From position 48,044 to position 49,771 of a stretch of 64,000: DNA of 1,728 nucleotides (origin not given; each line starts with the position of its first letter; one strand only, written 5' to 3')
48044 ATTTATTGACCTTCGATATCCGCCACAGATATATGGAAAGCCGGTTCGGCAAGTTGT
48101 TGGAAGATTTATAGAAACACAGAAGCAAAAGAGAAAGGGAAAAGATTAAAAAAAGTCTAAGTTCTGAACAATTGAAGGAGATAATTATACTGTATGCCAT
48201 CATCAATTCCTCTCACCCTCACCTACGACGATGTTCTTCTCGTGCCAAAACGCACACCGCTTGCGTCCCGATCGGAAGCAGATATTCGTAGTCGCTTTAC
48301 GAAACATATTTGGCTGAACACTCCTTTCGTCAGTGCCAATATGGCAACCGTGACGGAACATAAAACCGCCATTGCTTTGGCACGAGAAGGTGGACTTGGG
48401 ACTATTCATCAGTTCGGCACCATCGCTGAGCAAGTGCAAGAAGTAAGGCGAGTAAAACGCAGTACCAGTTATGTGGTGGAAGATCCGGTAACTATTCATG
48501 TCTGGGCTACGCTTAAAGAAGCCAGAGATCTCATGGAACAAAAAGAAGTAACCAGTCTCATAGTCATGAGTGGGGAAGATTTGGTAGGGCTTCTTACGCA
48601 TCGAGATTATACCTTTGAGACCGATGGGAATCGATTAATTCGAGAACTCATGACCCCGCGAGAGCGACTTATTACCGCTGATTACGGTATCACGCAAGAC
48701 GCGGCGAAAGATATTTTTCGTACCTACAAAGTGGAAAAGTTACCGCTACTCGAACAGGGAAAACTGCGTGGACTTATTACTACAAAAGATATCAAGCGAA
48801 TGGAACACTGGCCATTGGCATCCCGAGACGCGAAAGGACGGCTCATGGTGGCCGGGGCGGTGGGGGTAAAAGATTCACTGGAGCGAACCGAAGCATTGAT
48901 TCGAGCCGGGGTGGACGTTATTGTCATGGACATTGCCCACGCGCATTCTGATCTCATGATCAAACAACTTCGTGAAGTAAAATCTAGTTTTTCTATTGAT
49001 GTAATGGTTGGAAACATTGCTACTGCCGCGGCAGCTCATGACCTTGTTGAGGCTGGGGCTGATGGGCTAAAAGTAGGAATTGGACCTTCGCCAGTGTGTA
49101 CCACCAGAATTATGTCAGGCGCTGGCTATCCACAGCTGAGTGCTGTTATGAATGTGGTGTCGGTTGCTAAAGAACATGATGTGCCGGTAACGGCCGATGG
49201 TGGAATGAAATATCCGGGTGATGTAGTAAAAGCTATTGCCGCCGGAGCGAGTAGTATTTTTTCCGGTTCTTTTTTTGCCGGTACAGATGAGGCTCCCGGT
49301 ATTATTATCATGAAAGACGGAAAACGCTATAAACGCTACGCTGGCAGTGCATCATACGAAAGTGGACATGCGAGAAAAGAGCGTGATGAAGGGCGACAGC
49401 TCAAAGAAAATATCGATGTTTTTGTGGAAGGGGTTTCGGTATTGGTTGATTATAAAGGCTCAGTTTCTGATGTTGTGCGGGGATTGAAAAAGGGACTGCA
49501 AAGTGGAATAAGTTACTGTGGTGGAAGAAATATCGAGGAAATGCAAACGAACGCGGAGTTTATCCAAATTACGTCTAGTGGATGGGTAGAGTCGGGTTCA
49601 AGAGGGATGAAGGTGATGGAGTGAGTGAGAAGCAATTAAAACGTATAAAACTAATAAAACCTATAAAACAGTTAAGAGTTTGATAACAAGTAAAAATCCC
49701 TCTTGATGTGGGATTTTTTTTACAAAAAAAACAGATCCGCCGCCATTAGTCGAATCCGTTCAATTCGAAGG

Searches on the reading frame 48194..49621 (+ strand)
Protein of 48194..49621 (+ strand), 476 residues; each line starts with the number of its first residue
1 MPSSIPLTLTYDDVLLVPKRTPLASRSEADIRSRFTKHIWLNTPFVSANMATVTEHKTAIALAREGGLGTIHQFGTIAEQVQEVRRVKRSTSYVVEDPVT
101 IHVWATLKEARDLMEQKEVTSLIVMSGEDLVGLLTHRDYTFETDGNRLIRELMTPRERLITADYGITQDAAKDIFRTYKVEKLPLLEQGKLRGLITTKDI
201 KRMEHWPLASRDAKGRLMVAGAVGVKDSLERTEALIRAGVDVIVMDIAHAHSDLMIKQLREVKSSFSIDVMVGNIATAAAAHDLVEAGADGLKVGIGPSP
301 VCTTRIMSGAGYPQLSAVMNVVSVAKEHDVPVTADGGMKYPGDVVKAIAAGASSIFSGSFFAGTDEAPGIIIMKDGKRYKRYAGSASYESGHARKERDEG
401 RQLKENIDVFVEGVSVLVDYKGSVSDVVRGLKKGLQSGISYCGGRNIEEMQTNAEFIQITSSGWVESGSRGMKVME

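Call 61: find_related_loci(query=window:48194-49621:+, collection=genome_contigs, flank=2000)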
Query window:48194-49621:+ (476 aa) in genome_contigs; peptide patterns used: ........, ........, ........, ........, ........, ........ (x = any residue, [..] = any of these).
172 stretches matched a pattern; 54 encode a relative of the query (tblastn E <= 1e-3); 54 distinct loci.
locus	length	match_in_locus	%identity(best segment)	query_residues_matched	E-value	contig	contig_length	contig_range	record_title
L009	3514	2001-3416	73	5-476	0e+0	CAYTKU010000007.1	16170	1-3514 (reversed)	MAG TPA_asm: uncultured Gammaproteobacteria bacterium isolate SRP286056_co1_515 genome assembly, contig: NODE_4396_lengt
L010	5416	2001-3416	71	5-476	0e+0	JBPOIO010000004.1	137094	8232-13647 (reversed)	MAG: Candidatus Magasanikiibacteriota bacterium isolate MAG_292 c_000000559127, whole genome shotgun sequence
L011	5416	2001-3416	71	5-476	0e+0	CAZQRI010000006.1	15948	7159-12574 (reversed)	MAG TPA_asm: uncultured Gammaproteobacteria bacterium isolate SRP298887_co1_343 genome assembly, contig: NODE_3640_lengt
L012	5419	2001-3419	68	4-476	0e+0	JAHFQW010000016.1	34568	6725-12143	MAG: archaeon isolate nzgw56 NODE_520_length_34569_cov_4.920111, whole genome shotgun sequence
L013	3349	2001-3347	71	5-453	0e+0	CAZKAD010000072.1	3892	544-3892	MAG TPA_asm: uncultured Gammaproteobacteria bacterium isolate SRP219642_co6_366 genome assembly, contig: NODE_24741_leng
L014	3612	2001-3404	69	9-476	0e+0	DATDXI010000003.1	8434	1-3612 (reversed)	MAG TPA_asm: Candidatus Nanoarchaeia archaeon isolate SMAG_U8134 k141_2384498, whole genome shotgun sequence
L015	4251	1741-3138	68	9-474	0e+0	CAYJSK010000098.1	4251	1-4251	MAG TPA_asm: Candidatus Woesearchaeota archaeon isolate ERP125453_co1_324 genome assembly, contig: NODE_28885_length_425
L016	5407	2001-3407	68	9-476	0e+0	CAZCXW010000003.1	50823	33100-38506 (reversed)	MAG TPA_asm: uncultured Methanosarcinales archaeon isolate binchicken_co38_1374 genome assembly, contig: NODE_1496_lengt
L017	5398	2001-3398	68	9-474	0e+0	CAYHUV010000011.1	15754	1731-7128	MAG TPA_asm: Candidatus Woesearchaeota archaeon isolate ERP119705_co15_602 genome assembly, contig: NODE_3953_length_157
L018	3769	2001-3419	65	5-476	0e+0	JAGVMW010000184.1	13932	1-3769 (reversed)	MAG: archaeon isolate DeMMO3_35 c_000000049816, whole genome shotgun sequence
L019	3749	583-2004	66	3-476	0e+0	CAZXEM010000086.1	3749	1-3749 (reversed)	MAG TPA_asm: uncultured Methanosarcinales archaeon isolate binchicken_co28_250 genome assembly, contig: NODE_17329_lengt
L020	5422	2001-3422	66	3-476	0e+0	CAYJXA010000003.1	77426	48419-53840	MAG TPA_asm: uncultured Methanosarcinales archaeon isolate ERP125453_co1_488 genome assembly, contig: NODE_179_length_77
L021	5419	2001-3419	65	5-476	0e+0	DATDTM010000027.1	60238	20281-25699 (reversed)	MAG TPA_asm: Candidatus Nanoarchaeia archaeon isolate SMAG_U8031 k141_734030, whole genome shotgun sequence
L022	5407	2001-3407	66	9-476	0e+0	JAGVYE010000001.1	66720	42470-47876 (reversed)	Candidatus Woesearchaeota archaeon isolate RIFCSPHIGHO2_02_FULL_38_13 rifcsphigho2_02_scaffold_365, whole genome shotgun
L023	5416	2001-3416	66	5-476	0e+0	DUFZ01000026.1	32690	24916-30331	MAG TPA_asm: Candidatus Woesearchaeota archaeon isolate UBA10194 contig_26259, whole genome shotgun sequence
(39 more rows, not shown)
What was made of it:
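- The organism is probably a small-genome CPR bacterium, a setting like that of the endosymbiont cases (call 61; inference).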
